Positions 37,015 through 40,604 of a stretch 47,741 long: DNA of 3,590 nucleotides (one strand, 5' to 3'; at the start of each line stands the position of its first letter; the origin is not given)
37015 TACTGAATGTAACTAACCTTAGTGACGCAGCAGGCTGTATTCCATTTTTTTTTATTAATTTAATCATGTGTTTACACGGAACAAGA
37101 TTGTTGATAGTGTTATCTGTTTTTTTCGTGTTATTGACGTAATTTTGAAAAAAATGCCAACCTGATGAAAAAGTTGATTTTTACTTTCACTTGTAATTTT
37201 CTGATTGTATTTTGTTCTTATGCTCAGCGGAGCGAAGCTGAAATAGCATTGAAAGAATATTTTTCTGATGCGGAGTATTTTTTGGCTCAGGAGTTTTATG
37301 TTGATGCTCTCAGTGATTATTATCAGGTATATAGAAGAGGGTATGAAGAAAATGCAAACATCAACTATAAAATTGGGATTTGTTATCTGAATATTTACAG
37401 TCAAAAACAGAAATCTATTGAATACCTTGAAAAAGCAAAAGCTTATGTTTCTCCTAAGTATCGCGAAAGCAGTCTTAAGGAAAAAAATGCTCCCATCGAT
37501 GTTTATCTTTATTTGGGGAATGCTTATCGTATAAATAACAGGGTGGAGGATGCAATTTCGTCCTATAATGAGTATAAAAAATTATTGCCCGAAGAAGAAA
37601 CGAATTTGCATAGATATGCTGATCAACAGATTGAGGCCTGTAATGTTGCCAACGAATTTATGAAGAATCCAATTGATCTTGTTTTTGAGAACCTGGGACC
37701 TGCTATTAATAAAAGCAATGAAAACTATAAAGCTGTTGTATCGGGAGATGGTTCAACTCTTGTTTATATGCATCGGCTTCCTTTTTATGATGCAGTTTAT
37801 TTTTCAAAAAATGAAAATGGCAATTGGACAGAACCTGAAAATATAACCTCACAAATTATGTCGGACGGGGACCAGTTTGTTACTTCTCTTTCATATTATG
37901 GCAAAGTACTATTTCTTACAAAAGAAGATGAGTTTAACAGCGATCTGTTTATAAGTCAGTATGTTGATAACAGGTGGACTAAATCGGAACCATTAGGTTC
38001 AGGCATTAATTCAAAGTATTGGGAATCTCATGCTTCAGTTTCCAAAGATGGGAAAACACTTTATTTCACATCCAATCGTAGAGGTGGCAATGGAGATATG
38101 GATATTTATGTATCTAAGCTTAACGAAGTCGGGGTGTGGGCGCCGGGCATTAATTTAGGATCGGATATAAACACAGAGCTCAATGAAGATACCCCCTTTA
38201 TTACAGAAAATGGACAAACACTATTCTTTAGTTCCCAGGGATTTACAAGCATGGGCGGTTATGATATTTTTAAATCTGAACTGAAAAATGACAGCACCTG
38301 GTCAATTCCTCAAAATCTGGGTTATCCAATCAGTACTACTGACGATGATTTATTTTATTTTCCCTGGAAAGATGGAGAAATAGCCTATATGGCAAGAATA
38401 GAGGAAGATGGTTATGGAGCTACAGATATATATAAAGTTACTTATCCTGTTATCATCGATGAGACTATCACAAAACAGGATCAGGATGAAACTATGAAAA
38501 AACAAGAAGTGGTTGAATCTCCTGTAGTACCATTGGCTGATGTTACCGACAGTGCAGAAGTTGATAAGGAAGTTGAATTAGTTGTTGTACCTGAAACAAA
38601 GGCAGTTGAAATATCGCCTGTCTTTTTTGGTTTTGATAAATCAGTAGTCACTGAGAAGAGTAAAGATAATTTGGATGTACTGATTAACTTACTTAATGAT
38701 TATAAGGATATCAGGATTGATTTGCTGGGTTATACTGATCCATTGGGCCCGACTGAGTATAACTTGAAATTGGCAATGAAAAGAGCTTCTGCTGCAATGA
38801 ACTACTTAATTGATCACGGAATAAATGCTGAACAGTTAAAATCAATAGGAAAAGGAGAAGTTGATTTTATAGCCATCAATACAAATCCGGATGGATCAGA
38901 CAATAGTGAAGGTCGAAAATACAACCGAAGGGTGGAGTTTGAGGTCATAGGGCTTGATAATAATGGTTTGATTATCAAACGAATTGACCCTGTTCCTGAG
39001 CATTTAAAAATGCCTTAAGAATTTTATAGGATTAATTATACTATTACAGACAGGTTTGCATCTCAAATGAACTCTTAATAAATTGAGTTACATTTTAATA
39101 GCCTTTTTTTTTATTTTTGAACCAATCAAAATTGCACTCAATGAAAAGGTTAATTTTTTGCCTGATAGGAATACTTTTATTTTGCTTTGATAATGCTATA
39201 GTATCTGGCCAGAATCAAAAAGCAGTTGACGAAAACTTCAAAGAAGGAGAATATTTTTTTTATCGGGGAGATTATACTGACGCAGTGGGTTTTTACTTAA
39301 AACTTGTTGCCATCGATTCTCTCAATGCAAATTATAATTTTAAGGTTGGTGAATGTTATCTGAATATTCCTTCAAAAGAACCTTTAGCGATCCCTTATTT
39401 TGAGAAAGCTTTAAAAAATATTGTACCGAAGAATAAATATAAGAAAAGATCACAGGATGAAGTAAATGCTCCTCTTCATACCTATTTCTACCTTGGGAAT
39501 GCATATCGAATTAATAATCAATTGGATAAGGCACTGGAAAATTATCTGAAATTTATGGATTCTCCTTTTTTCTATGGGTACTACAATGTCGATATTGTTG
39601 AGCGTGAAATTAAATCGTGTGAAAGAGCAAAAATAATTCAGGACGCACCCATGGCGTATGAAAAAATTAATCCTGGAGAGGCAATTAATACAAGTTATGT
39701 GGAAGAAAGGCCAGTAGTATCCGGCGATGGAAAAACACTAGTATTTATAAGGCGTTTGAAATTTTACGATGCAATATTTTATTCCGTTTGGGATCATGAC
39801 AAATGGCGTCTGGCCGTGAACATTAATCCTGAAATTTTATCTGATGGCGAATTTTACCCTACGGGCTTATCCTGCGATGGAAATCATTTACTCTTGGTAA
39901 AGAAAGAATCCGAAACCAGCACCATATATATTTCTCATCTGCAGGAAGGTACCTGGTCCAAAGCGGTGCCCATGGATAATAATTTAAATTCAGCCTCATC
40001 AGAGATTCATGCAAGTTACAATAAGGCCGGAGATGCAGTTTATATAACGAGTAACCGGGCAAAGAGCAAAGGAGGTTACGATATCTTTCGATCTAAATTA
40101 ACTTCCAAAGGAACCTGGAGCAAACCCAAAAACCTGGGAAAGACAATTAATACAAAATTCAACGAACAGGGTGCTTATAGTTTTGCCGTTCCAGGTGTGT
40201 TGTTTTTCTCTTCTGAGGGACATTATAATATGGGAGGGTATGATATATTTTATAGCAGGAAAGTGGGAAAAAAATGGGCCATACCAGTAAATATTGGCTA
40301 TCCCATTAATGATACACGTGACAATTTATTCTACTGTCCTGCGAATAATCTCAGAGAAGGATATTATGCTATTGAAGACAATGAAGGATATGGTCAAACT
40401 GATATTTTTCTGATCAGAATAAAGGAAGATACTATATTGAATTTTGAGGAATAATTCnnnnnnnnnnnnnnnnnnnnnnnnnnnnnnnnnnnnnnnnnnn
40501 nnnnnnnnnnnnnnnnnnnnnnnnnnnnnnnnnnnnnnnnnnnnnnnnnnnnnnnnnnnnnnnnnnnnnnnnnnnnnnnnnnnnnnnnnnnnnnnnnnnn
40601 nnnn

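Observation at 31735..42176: Tandem five-member family of PorE-like (TPR + PD40 beta-propeller) envelope proteins with different C-terminal modules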

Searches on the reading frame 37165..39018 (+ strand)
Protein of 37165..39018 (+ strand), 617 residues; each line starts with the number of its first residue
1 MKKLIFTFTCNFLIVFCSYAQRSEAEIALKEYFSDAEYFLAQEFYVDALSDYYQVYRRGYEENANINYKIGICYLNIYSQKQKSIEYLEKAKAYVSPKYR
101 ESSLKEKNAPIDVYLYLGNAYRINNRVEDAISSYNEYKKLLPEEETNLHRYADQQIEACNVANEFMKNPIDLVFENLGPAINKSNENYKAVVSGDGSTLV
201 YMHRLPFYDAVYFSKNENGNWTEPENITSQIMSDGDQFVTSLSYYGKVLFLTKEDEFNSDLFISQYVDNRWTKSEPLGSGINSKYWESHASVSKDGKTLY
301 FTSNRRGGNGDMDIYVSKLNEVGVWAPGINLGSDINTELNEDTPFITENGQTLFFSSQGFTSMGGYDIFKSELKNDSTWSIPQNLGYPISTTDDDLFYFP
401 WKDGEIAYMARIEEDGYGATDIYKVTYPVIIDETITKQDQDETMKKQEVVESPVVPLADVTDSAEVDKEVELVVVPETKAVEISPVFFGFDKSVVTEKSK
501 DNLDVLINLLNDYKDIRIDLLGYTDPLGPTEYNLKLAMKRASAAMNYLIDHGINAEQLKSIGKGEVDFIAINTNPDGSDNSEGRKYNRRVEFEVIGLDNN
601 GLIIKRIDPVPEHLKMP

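Call 4: search_protein_families(library=pfam, proteins=[window:37165-39018:+], max_evalue=0.01)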
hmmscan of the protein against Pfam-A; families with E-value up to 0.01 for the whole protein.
window:37165-39018:+ (617 aa): 4 families
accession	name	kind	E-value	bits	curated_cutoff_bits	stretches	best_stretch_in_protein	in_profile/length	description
PF00691.25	OmpA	-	2.1e-16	60.5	27.2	1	487-578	1-94/98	OmpA family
PF07676.18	PD40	-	5e-15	55.4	20.9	2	281-316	5-38/38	WD40-like Beta Propeller Repeat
PF13432.12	TPR_16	-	0.0032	18.3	32.7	0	113-142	33-62/65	Tetratricopeptide repeat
PF07719.23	TPR_2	-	0.0033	17.9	27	0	112-143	2-33/34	Tetratricopeptide repeat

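Call 6: search_protein_families(library=ncbifam, proteins=[window:37165-39018:+], max_evalue=0.01)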
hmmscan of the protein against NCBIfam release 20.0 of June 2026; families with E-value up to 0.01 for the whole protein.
window:37165-39018:+ (617 aa): 24 families
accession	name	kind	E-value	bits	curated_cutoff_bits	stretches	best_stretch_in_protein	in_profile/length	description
NF052230.1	T9SS_PorE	exception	2.2e-60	204.6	600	2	30-433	19-424/648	PorE family type IX secretion system protein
NF053607.1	CHU_0125_OmpA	equivalog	1.6e-58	198.8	620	2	253-429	243-414/639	CHU_0125 family OmpA-like outer membrane integrity protein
NF053612.1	anchor_PA1041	equivalog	2.1e-23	83.5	250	1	450-594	99-235/236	PA1041 family peptidoglycan-binding anchor lipoprotein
NF045787.1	OmpABordt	equivalog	1e-21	77.5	200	1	473-596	74-191/194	outer membrane protein OmpA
NF053611.1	YiaD_Gzip_OmpA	equivalog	1.3e-21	77.3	175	1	484-593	102-205/206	YiaD family glycine zipper/OmpA-like lipoprotein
TIGR02802.1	Pal_lipo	equivalog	3.3e-15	56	125.35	1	486-591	2-101/104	peptidoglycan-associated lipoprotein Pal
NF008071.1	PRK10808.1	equivalog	6.9e-15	55.3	277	1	483-597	230-349/358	porin OmpA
NF053585.1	OMP_LP_YfiB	equivalog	2.2e-13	50.4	128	1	485-591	57-157/163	outer membrane lipoprotein YfiB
NF053613.1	OMP_toxin_LptF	equivalog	2e-12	47.4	400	1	481-599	138-249/256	lipotoxin F family OmpA-related lipoprotein LptF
NF033763.1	exchanger_TraB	exception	2.1e-12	45.9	700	1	459-595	367-498/522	outer membrane exchange protein TraB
NF007804.1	PRK10510.1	equivalog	6.8e-11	42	307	1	500-593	128-215/219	OmpA family lipoprotein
NF047726.1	AutTranAdhPGAsTpgA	equivalog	7e-11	41.8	350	1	471-590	141-264/268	trimeric autotransporter adhesin/peptidogylcan-associated protein TpgA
TIGR03789.1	pdsO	hypoth_equivalog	1.1e-10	41.6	152.2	1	493-591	148-240/243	sortase-associated OmpA-like protein PdsO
NF038224.1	OmpA_like_CmpA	equivalog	7.8e-09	35.4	300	1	487-595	113-215/233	C-OmpA-like family protein CmpA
NF006541.1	PRK09038.1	equivalog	1.4e-08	34.7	283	1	474-592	130-246/253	flagellar motor protein MotD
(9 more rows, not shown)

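Call 13: find_encoding_contigs(protein=window:37165-39018:+, flank=10000, max_places=6)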
Protein window:37165-39018:+ (617 aa): no gene with exactly this product is on record in the collection.

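Call 14: find_homologous_proteins(query=window:37165-39018:+, max_evalue=1e-10)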
Query window:37165-39018:+ (617 aa): 4517 proteins with E <= 1e-10 among 8000 candidates; the best 120 are listed.
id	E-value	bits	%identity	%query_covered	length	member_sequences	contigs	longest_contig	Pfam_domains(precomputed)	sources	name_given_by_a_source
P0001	0.0e+0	1400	100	100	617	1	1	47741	PF00691.26,PF07676.19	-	-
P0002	3.3e-293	992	69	100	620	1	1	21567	PF00691.26,PF07676.19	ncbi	-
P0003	3.8e-289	979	69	100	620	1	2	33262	PF00691.26,PF07676.19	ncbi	ncbi:Peptidoglycan-associated lipoprotein [subsurface metagenome]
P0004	9.4e-289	977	70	100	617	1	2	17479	PF00691.26,PF07676.19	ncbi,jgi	ncbi:MAG: OmpA family protein [Bacteroidales bacterium]|jgi:outer membrane protein OmpA-like peptido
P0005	2.1e-285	966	68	100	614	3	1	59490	PF00691.26,PF13432.13,PF07676.19,PF13174.13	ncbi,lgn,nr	ncbi:MAG: OmpA family protein [Bacteroidales bacterium]|nr:OmpA family protein [Bacteroidales bacter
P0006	7.1e-280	948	68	100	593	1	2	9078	PF00691.26,PF07676.19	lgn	-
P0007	1.7e-277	940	67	100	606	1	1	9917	PF00691.26,PF07676.19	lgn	-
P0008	4.9e-254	863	61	100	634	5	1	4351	PF00691.26,PF07676.19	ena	-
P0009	4.4e-251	853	61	99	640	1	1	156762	PF00691.26,PF00515.35,PF13424.13,PF13432.13,PF07676.19,PF07719.24,PF13174.13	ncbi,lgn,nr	ncbi:MAG: OmpA family protein [Bacteroidales bacterium]|nr:OmpA family protein [Bacteroidales bacter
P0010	4.4e-248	843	60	100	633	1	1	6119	PF00691.26,PF07676.19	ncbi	-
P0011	8.7e-247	839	59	100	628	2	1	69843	PF00691.26,PF13432.13,PF07676.19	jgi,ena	-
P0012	9.7e-247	839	58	100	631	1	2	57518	PF00691.26,PF07676.19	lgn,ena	-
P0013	5.4e-245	833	59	100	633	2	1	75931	PF00691.26,PF07676.19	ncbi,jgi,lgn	-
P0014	2.9e-243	827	60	99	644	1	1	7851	PF00691.26,PF07676.19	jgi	jgi:outer membrane protein OmpA-like peptidoglycan-associated protein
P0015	3.7e-243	827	61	100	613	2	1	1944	PF00691.26,PF13432.13,PF07676.19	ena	-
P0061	3.8e-211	721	54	99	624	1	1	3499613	PF00691.26,PF07676.19,PF13174.13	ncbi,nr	ncbi:MAG: PD40 domain-containing protein [Bacteroidales bacterium]|nr:MAG: PD40 domain-containing pr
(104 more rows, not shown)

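Call 15: find_encoding_contigs(protein=P0005, flank=10000, max_places=2)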
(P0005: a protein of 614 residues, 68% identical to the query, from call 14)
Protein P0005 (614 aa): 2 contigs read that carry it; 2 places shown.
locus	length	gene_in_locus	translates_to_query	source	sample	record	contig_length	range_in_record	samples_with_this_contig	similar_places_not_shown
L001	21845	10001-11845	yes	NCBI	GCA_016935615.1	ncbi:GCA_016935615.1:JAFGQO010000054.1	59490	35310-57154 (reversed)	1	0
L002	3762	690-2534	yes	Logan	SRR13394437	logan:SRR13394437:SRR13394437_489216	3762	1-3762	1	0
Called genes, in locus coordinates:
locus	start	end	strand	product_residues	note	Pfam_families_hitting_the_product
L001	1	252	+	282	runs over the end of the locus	-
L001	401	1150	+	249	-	PF12895:ANAPC3 (faint), PF23914:TPR_CcmH_CycH (faint), PF25058:ARM_TT21 (faint), PF00515:TPR_1 (weak), PF07719:TPR_2 (weak), PF13424:TPR_12 (weak), PF13432:TPR_16, PF13414:TPR_11 (weak), +9 more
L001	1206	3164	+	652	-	PF00535:Glycos_transf_2, PF13641:Glyco_tranf_2_3, PF13632:Glyco_trans_2_3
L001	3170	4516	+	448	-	PF00364:Biotin_lipoyl, PF02817:E3_binding, PF00198:2-oxoacid_dh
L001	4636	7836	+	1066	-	PF07719:TPR_2 (faint), PF07676:PD40 (weak)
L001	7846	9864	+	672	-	PF07676:PD40, PF00691:OmpA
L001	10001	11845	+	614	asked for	PF13432:TPR_16 (faint), PF13174:TPR_6 (faint), PF07676:PD40 (weak), PF00691:OmpA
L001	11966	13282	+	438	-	PF00515:TPR_1 (faint), PF07719:TPR_2 (faint), PF13181:TPR_8 (faint), PF07676:PD40 (faint)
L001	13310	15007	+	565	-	PF07676:PD40 (weak)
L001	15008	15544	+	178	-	PF13302:Acetyltransf_3, PF13420:Acetyltransf_4, PF00583:Acetyltransf_1, PF13523:Acetyltransf_8 (weak)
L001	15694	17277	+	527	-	-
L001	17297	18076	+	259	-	PF02563:Poly_export, PF10531:SLBB, PF22461:SLBB_2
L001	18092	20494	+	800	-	PF02706:Wzz, PF13807:GNVR, PF13614:AAA_31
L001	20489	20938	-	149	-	PF13588:HSDR_N_2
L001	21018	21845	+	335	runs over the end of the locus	PF06144:DNA_pol3_delta, PF21694:DNA_pol3_delta_C (weak)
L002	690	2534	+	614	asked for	PF13432:TPR_16 (faint), PF13174:TPR_6 (faint), PF07676:PD40 (weak), PF00691:OmpA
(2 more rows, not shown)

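Call 16: find_encoding_contigs(protein=P0061, flank=10000, max_places=2)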
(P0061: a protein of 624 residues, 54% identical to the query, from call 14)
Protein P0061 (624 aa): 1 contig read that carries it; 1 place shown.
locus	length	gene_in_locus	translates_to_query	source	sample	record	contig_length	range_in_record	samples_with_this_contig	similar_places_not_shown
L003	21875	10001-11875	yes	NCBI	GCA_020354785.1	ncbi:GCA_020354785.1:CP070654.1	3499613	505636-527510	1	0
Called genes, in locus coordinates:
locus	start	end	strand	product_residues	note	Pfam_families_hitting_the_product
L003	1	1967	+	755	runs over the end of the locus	PF01590:GAF (weak), PF00512:HisKA, PF02518:HATPase_c, PF00072:Response_reg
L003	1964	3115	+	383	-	PF00072:Response_reg, PF00512:HisKA (weak), PF02518:HATPase_c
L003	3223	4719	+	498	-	PF07690:MFS_1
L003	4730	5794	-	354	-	PF01544:CorA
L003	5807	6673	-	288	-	PF00924:MS_channel_2nd, PF21082:MS_channel_3rd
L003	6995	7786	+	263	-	-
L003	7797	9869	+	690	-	PF07676:PD40 (weak), PF00691:OmpA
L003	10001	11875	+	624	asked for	PF13174:TPR_6 (faint), PF07676:PD40 (weak), PF00691:OmpA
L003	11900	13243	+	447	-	PF07719:TPR_2 (faint), PF13414:TPR_11 (faint), PF13174:TPR_6 (faint), PF13432:TPR_16 (faint), PF07676:PD40 (weak)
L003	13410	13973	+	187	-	PF13302:Acetyltransf_3, PF13420:Acetyltransf_4, PF00583:Acetyltransf_1, PF13523:Acetyltransf_8 (weak)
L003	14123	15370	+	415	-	PF09508:Lact_bio_phlase, PF17385:LBP_M, PF17386:LBP_C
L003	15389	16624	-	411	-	PF07470:Glyco_hydro_88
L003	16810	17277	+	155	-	PF01750:HycI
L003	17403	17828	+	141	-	-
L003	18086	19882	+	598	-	PF01257:2Fe-2S_thioredx, PF01512:Complex1_51K, PF10589:NADH_4Fe-4S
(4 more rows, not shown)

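Call 78: predict_structure(alignment_id=A6)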
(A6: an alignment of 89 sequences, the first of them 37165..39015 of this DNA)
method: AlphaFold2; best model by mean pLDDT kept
length: 617 residues; sequences in the alignment: 89
mean_pLDDT: 89.1   pTM: 0.65
mean pLDDT of the five models: 89.1, 89.0, 88.8, 88.3, 86.8
residues with pLDDT >= 90: 489; 70-90: 73; 50-70: 10; < 50: 45
segments of 3 or more residues with pLDDT < 50: 431-475
pLDDT, mean of each block of 10 residues (from residue 1): 89 86 80 96 95 96 97 93 97 93 91 97 94 98 95 93 93 95 94 97 94 96 97 96 97 89 97 96 92 97 92 96 95 93 94 93 88 93 93 84 94 90 88 37 34 38 36 58 94 94 95 94 95 97 98 96 96 92 96 86 88 87
secondary structure, 60 per line:
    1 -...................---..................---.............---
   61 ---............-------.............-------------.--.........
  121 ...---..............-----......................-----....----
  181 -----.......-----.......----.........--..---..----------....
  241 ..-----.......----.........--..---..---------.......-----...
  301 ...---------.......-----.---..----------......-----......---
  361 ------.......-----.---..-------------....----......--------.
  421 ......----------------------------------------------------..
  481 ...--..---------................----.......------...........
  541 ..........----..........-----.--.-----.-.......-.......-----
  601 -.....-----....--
elements in order: H2-20 H24-41 H45-57 H64-75 H83-94 H112-123 H127-140 H146-167 E173-176 E186-192 E198-204 E209-217 E237-242 E248-254 E259-267 E286-292 E298-303 E313-319 E341-346 E352-357 E367-373 E398-401 E406-411 E420-426 E479-483 H497-512 E517-523 H530-550 E558-564 H581-587 E589-595 E602-606

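Call 81: fold_search(model_id=the predicted structure, library=pdb)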
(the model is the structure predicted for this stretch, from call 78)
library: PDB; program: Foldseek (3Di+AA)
matches with E <= 10: 1686; with E <= 0.001: 595
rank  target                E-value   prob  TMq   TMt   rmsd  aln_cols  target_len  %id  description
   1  2w8b_A                1.7e-11  1.00  0.28  0.41   5.1       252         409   13  Crystal structure of processed TolB in complex with Pal (released 2009-02-17)
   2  6pnv                  2.0e-11  1.00  0.28  0.40   6.5       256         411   14  1.42 Angstrom Resolution Crystal Structure of Translocation Protein TolB from Salmonella enterica (released 2019-07-17)
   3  2w8b_B                3.4e-11  1.00  0.28  0.40   5.3       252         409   14  Crystal structure of processed TolB in complex with Pal (released 2009-02-17)
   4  1crz                  4.7e-11  1.00  0.29  0.42  10.9       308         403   13  CRYSTAL STRUCTURE OF THE E. COLI TOLB PROTEIN (released 2000-08-16)
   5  2hqs_A                6.5e-11  1.00  0.28  0.41   5.5       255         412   14  Crystal structure of TolB/Pal complex (released 2007-04-03)
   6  4r40_C                6.8e-11  1.00  0.28  0.41   5.2       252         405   14  Crystal Structure of TolB/Pal complex from Yersinia pestis. (released 2014-09-03)
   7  3iax_A                7.2e-11  1.00  0.28  0.42   4.8       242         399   14  The crystal structure of the TolB box of Colicin A in complex with TolB reveals important differences in the recruitme (released 2009-10-13)
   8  1c5k                  8.9e-11  1.00  0.28  0.42   4.6       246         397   14  THE STRUCTURE OF TOLB, AN ESSENTIAL COMPONENT OF THE TOL-DEPENDENT TRANSLOCATION SYSTEM AND ITS INTERACTIONS WITH THE TR (released 2000-12-06)
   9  2hqs_B                1.3e-10  1.00  0.29  0.42   5.3       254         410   14  Crystal structure of TolB/Pal complex (released 2007-04-03)
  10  2ivz_A                1.5e-10  1.00  0.28  0.41  11.0       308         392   13  Structure of TolB in complex with a peptide of the colicin E9 T- domain (released 2006-08-16)
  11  7mx5_B                3.2e-10  1.00  0.28  0.41   6.8       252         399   15  Crystal structure of TolB from Acinetobacter baumannii (released 2021-05-26)
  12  4jml_A                3.6e-10  1.00  0.28  0.41  11.6       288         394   12  Crystal structure of the TolB(P201C)-ColicinE9 TBE peptide(A33C) complex. (released 2013-07-17)
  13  4r40_A                4.4e-10  1.00  0.27  0.39   5.5       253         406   15  Crystal Structure of TolB/Pal complex from Yersinia pestis. (released 2014-09-03)
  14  9a2l_MODEL_1_A        4.4e-10  1.00  0.29  0.40  11.9       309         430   14  Model of E. coli TolB by in-cell photo-crosslinking MS and deep learning (released 2023-02-24)
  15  4pwz_A                1.1e-09  1.00  0.27  0.39  11.8       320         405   12  Crystal structure of TolB protein from Yersinia pestis CO92 (released 2014-04-02)
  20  6top_B                9.7e-09  1.00  0.16  0.65   4.8       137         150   31  Structure of the PorE C-terminal domain, a protein of T9SS from Porphyromonas gingivalis (released 2020-06-17)
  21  6top_A                1.0e-08  1.00  0.16  0.63   4.8       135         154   31  Structure of the PorE C-terminal domain, a protein of T9SS from Porphyromonas gingivalis (released 2020-06-17)
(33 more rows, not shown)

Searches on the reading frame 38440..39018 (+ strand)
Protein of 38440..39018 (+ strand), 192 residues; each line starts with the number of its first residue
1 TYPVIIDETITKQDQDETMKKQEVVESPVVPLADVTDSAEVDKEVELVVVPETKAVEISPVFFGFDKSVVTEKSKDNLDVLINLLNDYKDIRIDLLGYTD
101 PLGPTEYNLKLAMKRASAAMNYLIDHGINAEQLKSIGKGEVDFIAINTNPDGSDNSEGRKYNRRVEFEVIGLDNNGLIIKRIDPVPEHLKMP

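Call 8: search_protein_families(library=pfam, proteins=[window:38440-39018:+], max_evalue=10)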
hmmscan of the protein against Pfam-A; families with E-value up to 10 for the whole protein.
window:38440-39018:+ (192 aa): 1 family
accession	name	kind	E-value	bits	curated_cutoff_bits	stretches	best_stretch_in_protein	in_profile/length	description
PF00691.25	OmpA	-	3e-17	63.2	27.2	1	62-153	1-94/98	OmpA family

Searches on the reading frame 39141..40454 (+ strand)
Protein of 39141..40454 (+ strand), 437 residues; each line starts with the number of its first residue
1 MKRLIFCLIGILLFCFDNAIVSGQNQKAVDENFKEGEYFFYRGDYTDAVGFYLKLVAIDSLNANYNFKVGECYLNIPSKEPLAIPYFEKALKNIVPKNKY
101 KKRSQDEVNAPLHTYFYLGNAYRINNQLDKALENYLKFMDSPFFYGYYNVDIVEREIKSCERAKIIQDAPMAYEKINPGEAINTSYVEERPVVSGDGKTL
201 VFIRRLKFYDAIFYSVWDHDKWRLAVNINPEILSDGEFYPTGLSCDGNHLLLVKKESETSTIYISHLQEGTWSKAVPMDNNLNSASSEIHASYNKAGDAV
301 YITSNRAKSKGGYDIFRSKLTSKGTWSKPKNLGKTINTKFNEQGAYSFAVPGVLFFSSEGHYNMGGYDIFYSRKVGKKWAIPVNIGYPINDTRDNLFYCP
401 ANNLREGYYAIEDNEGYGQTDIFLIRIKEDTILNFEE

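Call 4: search_protein_families(library=pfam, proteins=[window:39141-40454:+], max_evalue=0.01)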
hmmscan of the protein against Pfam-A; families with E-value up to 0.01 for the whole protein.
window:39141-40454:+ (437 aa): 5 families
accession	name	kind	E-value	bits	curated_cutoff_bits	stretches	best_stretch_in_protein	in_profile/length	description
PF07719.23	TPR_2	-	1.3e-07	31.7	27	0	115-137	4-26/34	Tetratricopeptide repeat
PF13414.12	TPR_11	-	4.7e-06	26.6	26.8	0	38-74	3-39/42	TPR repeat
PF00515.34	TPR_1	-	8.8e-06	25.8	27.8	1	114-137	3-26/34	Tetratricopeptide repeat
PF07676.18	PD40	-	1.7e-05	25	20.9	0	179-205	2-28/38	WD40-like Beta Propeller Repeat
PF13431.12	TPR_17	-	0.003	18.1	24.4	0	115-133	16-34/34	Tetratricopeptide repeat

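Call 6: search_protein_families(library=ncbifam, proteins=[window:39141-40454:+], max_evalue=0.01)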
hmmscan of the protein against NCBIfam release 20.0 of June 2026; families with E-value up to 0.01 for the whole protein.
window:39141-40454:+ (437 aa): 3 families
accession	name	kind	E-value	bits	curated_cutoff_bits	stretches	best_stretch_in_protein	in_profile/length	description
NF053607.1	CHU_0125_OmpA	equivalog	2.2e-39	135.5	620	2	253-426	242-411/639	CHU_0125 family OmpA-like outer membrane integrity protein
NF052230.1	T9SS_PorE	exception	6.1e-31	107.4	600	1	29-424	18-415/648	PorE family type IX secretion system protein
TIGR02552.1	LcrH_SycD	equivalog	0.00041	20.1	104.8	1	25-75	14-64/136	SycD/LcrH family type III secretion system chaperone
